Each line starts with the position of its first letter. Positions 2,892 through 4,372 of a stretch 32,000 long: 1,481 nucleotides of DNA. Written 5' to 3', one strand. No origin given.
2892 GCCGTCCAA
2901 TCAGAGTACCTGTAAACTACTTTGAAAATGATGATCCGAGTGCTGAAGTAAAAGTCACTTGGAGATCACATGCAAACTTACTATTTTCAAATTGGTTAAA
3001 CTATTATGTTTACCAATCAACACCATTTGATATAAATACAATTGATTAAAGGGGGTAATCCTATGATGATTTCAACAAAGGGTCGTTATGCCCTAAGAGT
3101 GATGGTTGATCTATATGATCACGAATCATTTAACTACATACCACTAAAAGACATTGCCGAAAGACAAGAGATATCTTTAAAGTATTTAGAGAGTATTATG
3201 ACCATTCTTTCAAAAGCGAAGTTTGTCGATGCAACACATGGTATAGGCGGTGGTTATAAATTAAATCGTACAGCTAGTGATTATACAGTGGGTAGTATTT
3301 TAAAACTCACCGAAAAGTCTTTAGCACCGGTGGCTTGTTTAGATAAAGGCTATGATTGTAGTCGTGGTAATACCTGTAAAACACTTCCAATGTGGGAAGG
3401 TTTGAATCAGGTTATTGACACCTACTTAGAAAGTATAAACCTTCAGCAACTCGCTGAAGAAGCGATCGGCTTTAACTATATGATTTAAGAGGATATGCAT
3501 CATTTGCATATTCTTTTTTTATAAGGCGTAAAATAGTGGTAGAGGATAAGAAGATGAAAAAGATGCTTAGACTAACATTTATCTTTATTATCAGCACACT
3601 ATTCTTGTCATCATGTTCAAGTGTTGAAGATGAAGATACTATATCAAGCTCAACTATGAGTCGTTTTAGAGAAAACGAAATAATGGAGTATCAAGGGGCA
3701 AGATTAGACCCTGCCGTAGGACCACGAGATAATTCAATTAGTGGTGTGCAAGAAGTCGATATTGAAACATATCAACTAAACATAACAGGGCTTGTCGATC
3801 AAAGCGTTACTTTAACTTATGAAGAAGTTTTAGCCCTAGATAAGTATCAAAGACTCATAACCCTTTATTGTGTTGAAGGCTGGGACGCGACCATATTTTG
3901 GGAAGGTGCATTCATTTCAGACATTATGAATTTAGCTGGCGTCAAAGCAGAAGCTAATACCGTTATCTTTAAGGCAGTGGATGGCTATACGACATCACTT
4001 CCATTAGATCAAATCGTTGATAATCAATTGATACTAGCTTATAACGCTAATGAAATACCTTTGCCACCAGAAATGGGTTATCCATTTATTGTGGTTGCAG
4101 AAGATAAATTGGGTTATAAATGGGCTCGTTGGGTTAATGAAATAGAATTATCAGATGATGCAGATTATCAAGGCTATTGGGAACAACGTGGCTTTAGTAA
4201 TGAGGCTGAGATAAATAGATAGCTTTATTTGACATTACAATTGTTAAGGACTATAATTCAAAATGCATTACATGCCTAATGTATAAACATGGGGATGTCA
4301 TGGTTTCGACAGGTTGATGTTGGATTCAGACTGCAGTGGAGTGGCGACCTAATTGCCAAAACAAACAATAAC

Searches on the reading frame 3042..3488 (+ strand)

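Call 3: search_protein_families(library=pfam, proteins=[window:3042-3488:+], max_evalue=0.01)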
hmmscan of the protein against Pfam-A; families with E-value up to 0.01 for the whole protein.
window:3042-3488:+ (148 aa): 2 families
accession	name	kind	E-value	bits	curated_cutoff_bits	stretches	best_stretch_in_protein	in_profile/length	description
PF02082.26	Rrf2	-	9.7e-32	110.3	30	1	10-139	1-131/132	Iron-dependent Transcriptional regulator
PF03444.21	HrcA_DNA-bdg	-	0.0094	16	21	0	15-78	7-69/79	Winged helix-turn-helix transcription repressor, HrcA DNA-binding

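Call 4: search_protein_families(library=ncbifam, proteins=[window:3042-3488:+], max_evalue=0.01)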
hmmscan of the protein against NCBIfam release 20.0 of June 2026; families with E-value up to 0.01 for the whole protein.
window:3042-3488:+ (148 aa): 8 families
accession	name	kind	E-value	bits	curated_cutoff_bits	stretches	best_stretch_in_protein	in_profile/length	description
TIGR00738.1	rrf2_super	superfamily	9.4e-33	112.9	73.3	1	8-138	1-131/132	Rrf2 family transcriptional regulator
TIGR02010.1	IscR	equivalog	2.2e-32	111.7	207.55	1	8-140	1-132/135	Fe-S cluster assembly transcriptional regulator IscR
NF008110.0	PRK10857.1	equivalog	9e-26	90.6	275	1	8-139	1-131/164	Fe-S cluster assembly transcriptional regulator IscR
NF047409.1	Cys_reg_CymR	equivalog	1.7e-22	80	195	1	8-140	1-126/139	cysteine metabolism transcriptional regulator CymR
TIGR02944.1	suf_reg_Xantho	equivalog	6.1e-19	68.7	110.65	1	10-136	4-129/130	SUF system Fe-S cluster assembly regulator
NF008886.0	PRK11920.1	equivalog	1.4e-10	41.1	193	1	8-126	1-120/153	iron-responsive transcriptional regulator RirA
NF008240.0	PRK11014.1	equivalog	6.1e-07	29.6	182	1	15-138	8-125/141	nitric oxide-sensing transcriptional repressor NsrR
NF041852.1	trans_reg_HypR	equivalog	0.0013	18.7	180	1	17-88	8-78/139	redox-sensitive transcriptional regulator HypR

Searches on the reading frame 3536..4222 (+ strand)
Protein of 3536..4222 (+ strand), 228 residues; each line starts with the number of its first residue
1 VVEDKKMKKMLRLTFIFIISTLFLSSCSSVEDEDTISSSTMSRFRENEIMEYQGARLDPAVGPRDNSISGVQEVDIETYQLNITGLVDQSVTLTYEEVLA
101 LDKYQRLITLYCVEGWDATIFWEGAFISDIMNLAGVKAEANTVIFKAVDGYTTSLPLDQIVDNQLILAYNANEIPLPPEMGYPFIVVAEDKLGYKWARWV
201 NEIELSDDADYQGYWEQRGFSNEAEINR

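Call 3: search_protein_families(library=pfam, proteins=[window:3536-4222:+], max_evalue=0.01)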
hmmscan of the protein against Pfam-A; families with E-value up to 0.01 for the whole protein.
window:3536-4222:+ (228 aa): 2 families
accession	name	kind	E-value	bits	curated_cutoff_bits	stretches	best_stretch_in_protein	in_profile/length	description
PF00174.25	Oxidored_molyb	-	3.8e-32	111.6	24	1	71-215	4-169/169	Oxidoreductase molybdopterin binding domain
PF20616.4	Caps_syn_GfcC_N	-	0.008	16.9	22.1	0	94-144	11-61/129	Capsule biosynthesis GfcC, N-terminal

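Call 4: search_protein_families(library=ncbifam, proteins=[window:3536-4222:+], max_evalue=0.01)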
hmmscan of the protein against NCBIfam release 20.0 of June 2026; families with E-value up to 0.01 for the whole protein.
window:3536-4222:+ (228 aa): 4 families
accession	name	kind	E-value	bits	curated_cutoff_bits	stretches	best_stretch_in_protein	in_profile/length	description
NF052245.1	SorA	equivalog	1.9e-14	53.2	600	1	121-220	153-259/396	SorA family sulfite dehydrogenase catalytic subunit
TIGR04555.1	sulfite_DH_soxC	equivalog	3e-14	52.8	420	2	113-209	161-258/408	sulfite dehydrogenase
NF003767.0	PRK05363.1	equivalog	1.3e-12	47.7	207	1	68-217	90-256/320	protein-methionine-sulfoxide reductase catalytic subunit MsrP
NF041762.1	diheme_GEGP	equivalog_domain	0.0031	16.8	300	1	91-162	129-201/359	GEGP motif-containing diheme protein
